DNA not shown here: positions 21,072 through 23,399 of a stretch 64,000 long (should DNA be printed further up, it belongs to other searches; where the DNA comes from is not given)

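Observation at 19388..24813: DeoR-regulated sugar module built around a fused TIM-barrel isomerase / class I aldolase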

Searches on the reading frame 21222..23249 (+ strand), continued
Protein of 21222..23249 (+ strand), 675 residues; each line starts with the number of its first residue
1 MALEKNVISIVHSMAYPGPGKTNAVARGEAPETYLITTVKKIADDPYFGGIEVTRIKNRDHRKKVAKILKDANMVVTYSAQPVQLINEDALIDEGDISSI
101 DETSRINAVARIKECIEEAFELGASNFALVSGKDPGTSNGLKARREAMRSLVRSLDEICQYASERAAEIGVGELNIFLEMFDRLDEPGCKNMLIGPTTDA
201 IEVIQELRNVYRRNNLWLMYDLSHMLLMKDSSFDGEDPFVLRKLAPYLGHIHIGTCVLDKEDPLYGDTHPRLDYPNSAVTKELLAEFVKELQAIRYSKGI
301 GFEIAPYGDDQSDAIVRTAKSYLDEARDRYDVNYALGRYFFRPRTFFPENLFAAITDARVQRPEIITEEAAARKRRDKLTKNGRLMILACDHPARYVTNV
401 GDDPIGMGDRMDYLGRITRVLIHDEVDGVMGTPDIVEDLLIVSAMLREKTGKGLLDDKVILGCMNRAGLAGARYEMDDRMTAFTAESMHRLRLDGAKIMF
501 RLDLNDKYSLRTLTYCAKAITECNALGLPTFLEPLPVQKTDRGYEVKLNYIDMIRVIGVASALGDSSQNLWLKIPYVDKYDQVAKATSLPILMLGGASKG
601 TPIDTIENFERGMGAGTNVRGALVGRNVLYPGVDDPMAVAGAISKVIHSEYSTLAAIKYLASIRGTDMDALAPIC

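Call 55: search_protein_families(library=ncbifam, proteins=[L090:4513-5358:+, L048:2320-3135:+, L065:6940-7749:-, L047:1022-1831:-, L048:1449-2369:+, L090:1086-2189:+, L019:11411-12508:+, L019:12508-13914:+], max_evalue=1e-8)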
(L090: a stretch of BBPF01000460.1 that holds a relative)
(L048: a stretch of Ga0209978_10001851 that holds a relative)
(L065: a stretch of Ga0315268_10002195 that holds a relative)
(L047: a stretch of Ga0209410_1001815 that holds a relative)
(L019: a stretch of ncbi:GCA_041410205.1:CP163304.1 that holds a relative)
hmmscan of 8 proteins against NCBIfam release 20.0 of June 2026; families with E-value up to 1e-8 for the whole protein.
L090:4513-5358:+ (281 aa): 10 families
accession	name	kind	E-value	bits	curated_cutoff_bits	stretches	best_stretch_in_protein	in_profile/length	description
NF041099.2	keto_glucon_epim_IolO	equivalog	2.2e-85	286.2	300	1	15-279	1-265/269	5-keto-L-gluconate epimerase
NF051856.1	PsicseEpim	equivalog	2.9e-34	119.2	300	1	41-260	21-244/287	D-psicose 3-epimerase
TIGR03234.1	OH-pyruv-isom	equivalog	3.3e-23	82.3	353.45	1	38-271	16-250/254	hydroxypyruvate isomerase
NF043033.1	OxoTetrIsom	equivalog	4e-19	69.4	325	1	39-271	18-247/251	2-oxo-tetronate isomerase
NF007360.0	PRK09856.1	equivalog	2.9e-14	53.2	305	1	41-261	18-248/276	fructoselysine 3-epimerase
NF007441.0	PRK09989.1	equivalog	2.9e-11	43.6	412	1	38-269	17-249/258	HPr family phosphocarrier protein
TIGR04379.1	myo_inos_iolE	equivalog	6.2e-10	39.1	290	0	174-228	157-211/290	myo-inosose-2 dehydratase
NF009688.0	PRK13209.1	subfamily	7.1e-10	38.3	317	1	38-260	23-253/286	L-ribulose-5-phosphate 3-epimerase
NF007444.0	PRK09997.1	equivalog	1.2e-09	38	465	1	158-267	135-247/258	hydroxypyruvate isomerase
NF042435.1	DhshikDhtase_QuiC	equivalog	2.9e-09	35.9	1200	1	37-230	13-196/635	3-dehydroshikimate dehydratase QuiC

L048:2320-3135:+ (271 aa): 9 families
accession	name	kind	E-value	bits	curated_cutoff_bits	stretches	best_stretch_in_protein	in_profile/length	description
NF041099.2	keto_glucon_epim_IolO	equivalog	1.2e-109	365.8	300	1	3-270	1-268/269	5-keto-L-gluconate epimerase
NF051856.1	PsicseEpim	equivalog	3.4e-39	135.4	300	1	20-248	13-244/287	D-psicose 3-epimerase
TIGR03234.1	OH-pyruv-isom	equivalog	1.8e-23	83.2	353.45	1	24-256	15-247/254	hydroxypyruvate isomerase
NF043033.1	OxoTetrIsom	equivalog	6.4e-16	58.9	325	1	28-254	20-242/251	2-oxo-tetronate isomerase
NF007444.0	PRK09997.1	equivalog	4.8e-12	45.9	465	1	22-253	14-245/258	hydroxypyruvate isomerase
NF007360.0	PRK09856.1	equivalog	5.3e-12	45.8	305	1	26-270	16-271/276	fructoselysine 3-epimerase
NF042435.1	DhshikDhtase_QuiC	equivalog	1.3e-09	37.1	1200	1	22-260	11-249/635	3-dehydroshikimate dehydratase QuiC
TIGR02631.1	xylA_Arthro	equivalog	4e-09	36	447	1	51-214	69-242/382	xylose isomerase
NF009688.0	PRK13209.1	subfamily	4e-09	35.9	317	1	18-250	16-255/286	L-ribulose-5-phosphate 3-epimerase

L065:6940-7749:- (269 aa): 4 families
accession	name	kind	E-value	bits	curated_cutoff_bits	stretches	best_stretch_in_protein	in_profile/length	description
NF042435.1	DhshikDhtase_QuiC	equivalog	5.2e-20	71.5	1200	1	18-265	17-261/635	3-dehydroshikimate dehydratase QuiC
TIGR04379.1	myo_inos_iolE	equivalog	4.5e-14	52.7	290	1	92-267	103-288/290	myo-inosose-2 dehydratase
NF041099.2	keto_glucon_epim_IolO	equivalog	2.4e-11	43.5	300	1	109-263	119-265/269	5-keto-L-gluconate epimerase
TIGR03234.1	OH-pyruv-isom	equivalog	7.9e-09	35.2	353.45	0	2-251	2-246/254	hydroxypyruvate isomerase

L047:1022-1831:- (269 aa): 10 families
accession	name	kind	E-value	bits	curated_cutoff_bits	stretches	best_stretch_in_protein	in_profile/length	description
NF041099.2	keto_glucon_epim_IolO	equivalog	6.8e-120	399.4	300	1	1-264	1-265/269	5-keto-L-gluconate epimerase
NF051856.1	PsicseEpim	equivalog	1.9e-48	165.7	300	1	19-251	14-251/287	D-psicose 3-epimerase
TIGR03234.1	OH-pyruv-isom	equivalog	1.9e-24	86.4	353.45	1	22-249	15-244/254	hydroxypyruvate isomerase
NF007360.0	PRK09856.1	equivalog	2.6e-22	79.7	305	1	27-245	19-248/276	fructoselysine 3-epimerase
NF043033.1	OxoTetrIsom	equivalog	2.2e-18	67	325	1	27-247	21-239/251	2-oxo-tetronate isomerase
NF007444.0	PRK09997.1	equivalog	5.3e-18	65.4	465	1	94-248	86-244/258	hydroxypyruvate isomerase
NF009688.0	PRK13209.1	subfamily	1.5e-14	53.7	317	1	16-244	16-253/286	L-ribulose-5-phosphate 3-epimerase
TIGR04379.1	myo_inos_iolE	equivalog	9.8e-13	48.3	290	0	27-212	29-211/290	myo-inosose-2 dehydratase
NF009689.0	PRK13210.1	subfamily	1.7e-09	37.3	200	0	24-244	20-255/286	L-ribulose-5-phosphate 3-epimerase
TIGR00542.1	hxl6Piso_put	equivalog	5.3e-09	35.8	272.15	1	27-244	22-248/279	L-ribulose-5-phosphate 3-epimerase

L048:1449-2369:+ (306 aa): 0 families

L090:1086-2189:+ (367 aa): 9 families
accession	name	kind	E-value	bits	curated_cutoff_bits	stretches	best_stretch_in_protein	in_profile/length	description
TIGR04380.1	myo_inos_iolG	equivalog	3.9e-143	476.3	355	1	28-357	1-330/330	inositol 2-dehydrogenase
NF052679.1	InsChiInosDhIolG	equivalog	2.1e-45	155.2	540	1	29-344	3-313/343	bifunctional inositol 2-dehydrogenase/D-chiro-inositol 1-dehydrogenase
NF040723.1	UDP-GlcNAcDh_Arch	equivalog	3.1e-43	148.4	450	1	30-346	2-297/302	UDP-N-acetylglucosamine 3-dehydrogenase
NF052479.1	LevoglcsnDh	equivalog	1.7e-30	106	650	1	28-286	3-296/386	levoglucosan dehydrogenase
NF041392.1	XylDh_Gfo6_Halo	equivalog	4.6e-21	75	350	1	92-282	83-278/350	D-xylose 1-dehydrogenase Gfo6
NF058563.1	BT_2159_fam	equivalog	3.2e-19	69.2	650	1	30-221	2-192/350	disaccharide 3-dehydrogenase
NF008607.0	PRK11579.1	subfamily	1.4e-15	57.2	330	1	25-171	1-144/346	oxidoreductase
NF058561.1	BT_2158_fam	equivalog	3.9e-14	52.1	750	1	24-171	29-176/487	glycoside 3-dehydrogenase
NF007574.0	PRK10206.1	equivalog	6.5e-10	38.6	352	1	84-179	58-151/345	oxidoreductase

L019:11411-12508:+ (365 aa): 6 families
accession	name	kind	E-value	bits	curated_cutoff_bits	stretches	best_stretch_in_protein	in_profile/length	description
TIGR02152.1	D_ribokin_bact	equivalog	1e-13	51.3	299.65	0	212-315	176-270/298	ribokinase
TIGR04382.1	myo_inos_iolC_N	equivalog_domain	3.1e-11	43.1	300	0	225-304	202-268/309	5-dehydro-2-deoxygluconokinase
TIGR03168.1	1-PFK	subfamily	1.2e-10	40.9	216.4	0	256-315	213-271/305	hexose kinase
TIGR02198.1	rfaE_dom_I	equivalog_domain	2.2e-10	40.2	345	0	239-306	208-277/315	D-glycero-beta-D-manno-heptose-7-phosphate kinase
TIGR03828.1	pfkB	equivalog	3.9e-10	39.3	292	0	253-315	210-271/305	1-phosphofructokinase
NF008353.0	PRK11142.1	equivalog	2.4e-09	37.2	341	0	257-359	216-305/307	ribokinase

L019:12508-13914:+ (468 aa): 1 family
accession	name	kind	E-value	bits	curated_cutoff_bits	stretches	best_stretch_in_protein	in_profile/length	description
NF002794.0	PRK02925.1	equivalog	2.8e-181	603.5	387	1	1-468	1-459/459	glucuronate isomerase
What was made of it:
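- On 5-keto-L-gluconate epimerase IolO (NF041099): True IolO genes (366 and 399 bits) coexist with N-half-like genes in related loci (call 55).
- Loci with a bona fide IolO epimerase still carry the N-half-like gene (L048, L047, L090; call 55).
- Tried and rejected: Rejected as a simple equivalence, because true IolO genes coexist with it (call 55).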

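Call 56: fold_search(model_id=the predicted structure, library=pdb)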
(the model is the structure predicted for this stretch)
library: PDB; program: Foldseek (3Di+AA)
matches with E <= 10: 1672; with E <= 0.001: 348
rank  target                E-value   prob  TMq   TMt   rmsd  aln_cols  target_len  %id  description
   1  3fok_A                4.4e-25  1.00  0.40  0.87   3.9       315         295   34  Crystal Structure of Cgl0159 From Corynebacterium glutamicum (Brevibacterium flavum). Northeast Structural Genomics Ta (released 2009-01-20)
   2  2hk0_A                1.1e-11  1.00  0.33  0.73   4.9       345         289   16  Crystal structure of D-psicose 3-epimerase (DPEase) in the absence of substrate (released 2006-08-29)
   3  4pgl_B                1.6e-11  1.00  0.33  0.73   5.0       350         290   16  Crystal structure of engineered D-tagatose 3-epimerase PcDTE-ILS6 (released 2014-10-22)
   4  4pfh_A                1.8e-11  1.00  0.33  0.71   4.9       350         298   16  Crystal structure of engineered D-tagatose 3-epimerase PcDTE-IDF8 (released 2014-10-22)
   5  4xsl_B                3.5e-11  1.00  0.34  0.74   4.9       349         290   17  Crystal strcutre of D-tagatose 3-epimerase C66S from Pseudomonas cichorii in complex with glycerol (released 2016-01-27)
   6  2ou4_A                4.1e-11  1.00  0.33  0.73   5.0       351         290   16  Crystal structure of D-tagatose 3-epimerase from Pseudomonas cichorii (released 2007-12-25)
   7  4pgl_A                4.1e-11  1.00  0.33  0.70   5.7       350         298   16  Crystal structure of engineered D-tagatose 3-epimerase PcDTE-ILS6 (released 2014-10-22)
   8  4xsl_A                5.1e-11  1.00  0.34  0.73   4.8       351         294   16  Crystal strcutre of D-tagatose 3-epimerase C66S from Pseudomonas cichorii in complex with glycerol (released 2016-01-27)
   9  8z1i_A                5.1e-11  1.00  0.31  0.71   5.1       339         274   17  Crystal structure of the isomerase Art22 with ethylene glycol (released 2025-04-16)
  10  8yeb_A                6.2e-11  1.00  0.32  0.70   4.8       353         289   17  Crystal structure of L-ribulose 3-epimerase from Arthrobacter globiformis M30 (released 2025-02-12)
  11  7cj9_E                9.5e-11  1.00  0.33  0.73   5.0       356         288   17  Crystal structure of N-terminal His-tagged D-allulose 3-epimerase from Methylomonas sp. with additional C-terminal res (released 2021-04-21)
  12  7cj9_D                1.1e-10  1.00  0.32  0.71   5.2       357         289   18  Crystal structure of N-terminal His-tagged D-allulose 3-epimerase from Methylomonas sp. with additional C-terminal res (released 2021-04-21)
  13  8yec_C                1.2e-10  1.00  0.31  0.66   5.5       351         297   16  Crystal structure of L-ribulose 3-epimerase in complex with D-allulose (released 2025-02-12)
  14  5zfs_B                1.2e-10  1.00  0.32  0.70   5.1       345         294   16  Crystal structure of Arthrobacter globiformis M30 sugar epimerase which can produce D-allulose from D-fructose (released 2018-10-24)
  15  8yec_E                1.3e-10  1.00  0.33  0.70   4.6       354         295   17  Crystal structure of L-ribulose 3-epimerase in complex with D-allulose (released 2025-02-12)
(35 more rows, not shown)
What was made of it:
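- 21222..22241 (+): N-terminal half of the fusion: divalent-metal TIM barrel of the xylose-isomerase-like (AP_endonuc_2) superfamily, a divergent clade. Foldseek to D-psicose/D-tagatose 3-epimerases gives about 1e-11, TMt about 0.73 (call 56).
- On Xylose-isomerase-like TIM barrel, AP_endonuc_2 (N-terminal half): Foldseek to ketose 3-epimerases gives about 1e-11, TMt 0.70-0.75 (call 56).
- Closest known: Ketose 3-epimerases and hydroxypyruvate isomerase. Same: The best structural matches are D-psicose/D-tagatose 3-epimerases (call 56).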

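Call 62: find_encoding_contigs(protein=P0039, flank=10000, max_places=1)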
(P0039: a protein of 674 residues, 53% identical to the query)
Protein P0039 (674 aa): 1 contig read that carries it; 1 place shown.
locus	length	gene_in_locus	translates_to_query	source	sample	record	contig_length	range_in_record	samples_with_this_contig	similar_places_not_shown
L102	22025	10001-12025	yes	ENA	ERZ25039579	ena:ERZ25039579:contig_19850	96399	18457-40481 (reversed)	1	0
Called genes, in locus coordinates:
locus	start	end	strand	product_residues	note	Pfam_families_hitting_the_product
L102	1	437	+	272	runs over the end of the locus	PF00664:ABC_membrane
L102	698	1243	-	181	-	-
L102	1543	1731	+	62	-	-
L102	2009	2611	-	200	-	-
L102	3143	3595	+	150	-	PF24877:ILV_EDD_C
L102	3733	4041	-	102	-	PF02796:HTH_7 (faint), PF12833:HTH_18, PF00165:HTH_AraC (weak)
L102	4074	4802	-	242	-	PF14525:AraC_binding_2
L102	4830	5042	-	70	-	PF02826:2-Hacid_dh_C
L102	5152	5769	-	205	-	PF02826:2-Hacid_dh_C (weak)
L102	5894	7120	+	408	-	PF01306:LacY_symp (weak), PF03825:Nuc_H_symport, PF07690:MFS_1, PF12832:MFS_1_like, PF07690:MFS_1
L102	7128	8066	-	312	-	-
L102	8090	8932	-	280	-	PF01734:Patatin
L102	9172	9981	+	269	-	PF04962:KduI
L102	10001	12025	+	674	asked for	PF01261:AP_endonuc_2, PF22649:Cgl0159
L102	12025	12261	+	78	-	PF12840:HTH_20 (weak), PF08220:HTH_DeoR, PF08279:HTH_11 (weak)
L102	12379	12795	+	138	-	PF00455:DeoRC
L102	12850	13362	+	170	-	PF00389:2-Hacid_dh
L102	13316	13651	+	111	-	PF02826:2-Hacid_dh_C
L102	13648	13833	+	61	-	-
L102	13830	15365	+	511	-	PF00370:FGGY_N, PF02782:FGGY_C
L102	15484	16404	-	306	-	PF03935:SKN1_KRE6_Sbg1, PF00722:Glyco_hydro_16, PF26113:GH16_XgeA, PF03935:SKN1_KRE6_Sbg1 (weak)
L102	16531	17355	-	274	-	PF00528:BPD_transp_1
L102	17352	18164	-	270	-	PF00528:BPD_transp_1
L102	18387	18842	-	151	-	-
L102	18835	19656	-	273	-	PF01547:SBP_bac_1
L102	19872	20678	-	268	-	PF00532:Peripla_BP_1, PF13407:Peripla_BP_4, PF13377:Peripla_BP_3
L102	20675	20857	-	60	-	PF00356:LacI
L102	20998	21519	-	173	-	PF03167:UDG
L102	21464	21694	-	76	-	-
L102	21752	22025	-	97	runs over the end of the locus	PF00583:Acetyltransf_1 (weak), PF13508:Acetyltransf_7 (weak), PF14542:Acetyltransf_CG (weak)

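Call 63: find_encoding_contigs(protein=P0034, flank=10000, max_places=1)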
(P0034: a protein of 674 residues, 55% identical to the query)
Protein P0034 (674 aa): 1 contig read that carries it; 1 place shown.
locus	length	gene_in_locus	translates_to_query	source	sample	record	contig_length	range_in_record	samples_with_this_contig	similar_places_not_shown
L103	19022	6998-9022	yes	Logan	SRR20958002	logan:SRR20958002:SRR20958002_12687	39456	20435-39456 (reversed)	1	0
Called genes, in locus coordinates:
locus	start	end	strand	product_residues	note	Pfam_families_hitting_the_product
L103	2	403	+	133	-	?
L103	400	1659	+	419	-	PF07690:MFS_1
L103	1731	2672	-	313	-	PF02826:2-Hacid_dh_C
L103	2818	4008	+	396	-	PF01306:LacY_symp (faint), PF03825:Nuc_H_symport, PF07690:MFS_1, PF12832:MFS_1_like, PF07690:MFS_1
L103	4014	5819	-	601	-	PF01734:Patatin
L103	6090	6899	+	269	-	PF04962:KduI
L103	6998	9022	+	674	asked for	PF01261:AP_endonuc_2, PF22649:Cgl0159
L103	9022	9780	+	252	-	PF08220:HTH_DeoR, PF00455:DeoRC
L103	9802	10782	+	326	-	PF00389:2-Hacid_dh, PF02826:2-Hacid_dh_C, PF03446:NAD_binding_2 (weak), PF03807:F420_oxidored (weak)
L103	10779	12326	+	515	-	PF00370:FGGY_N, PF02782:FGGY_C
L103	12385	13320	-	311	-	PF00722:Glyco_hydro_16, PF26113:GH16_XgeA, PF03935:SKN1_KRE6_Sbg1 (weak)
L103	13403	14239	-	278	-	PF00528:BPD_transp_1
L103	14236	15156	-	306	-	PF00528:BPD_transp_1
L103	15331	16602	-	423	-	PF01547:SBP_bac_1, PF13416:SBP_bac_8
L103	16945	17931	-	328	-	PF00356:LacI, PF00532:Peripla_BP_1, PF13407:Peripla_BP_4, PF13377:Peripla_BP_3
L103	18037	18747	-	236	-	PF03167:UDG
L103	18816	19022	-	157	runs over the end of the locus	PF00583:Acetyltransf_1 (weak), PF13508:Acetyltransf_7 (weak)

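Call 64: find_encoding_contigs(protein=P0027, flank=10000, max_places=1)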
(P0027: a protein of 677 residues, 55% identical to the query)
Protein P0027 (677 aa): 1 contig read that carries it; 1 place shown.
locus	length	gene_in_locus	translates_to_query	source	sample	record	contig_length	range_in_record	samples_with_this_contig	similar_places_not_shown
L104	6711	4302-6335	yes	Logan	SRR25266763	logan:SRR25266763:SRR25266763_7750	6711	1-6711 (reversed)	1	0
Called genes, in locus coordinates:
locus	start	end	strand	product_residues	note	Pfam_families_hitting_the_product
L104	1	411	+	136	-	?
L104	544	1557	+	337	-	PF08240:ADH_N, PF16912:Glu_dehyd_C (weak), PF00107:ADH_zinc_N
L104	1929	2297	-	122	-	-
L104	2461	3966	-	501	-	PF00370:FGGY_N, PF02782:FGGY_C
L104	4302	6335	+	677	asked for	PF01261:AP_endonuc_2, PF22649:Cgl0159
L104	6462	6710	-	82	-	?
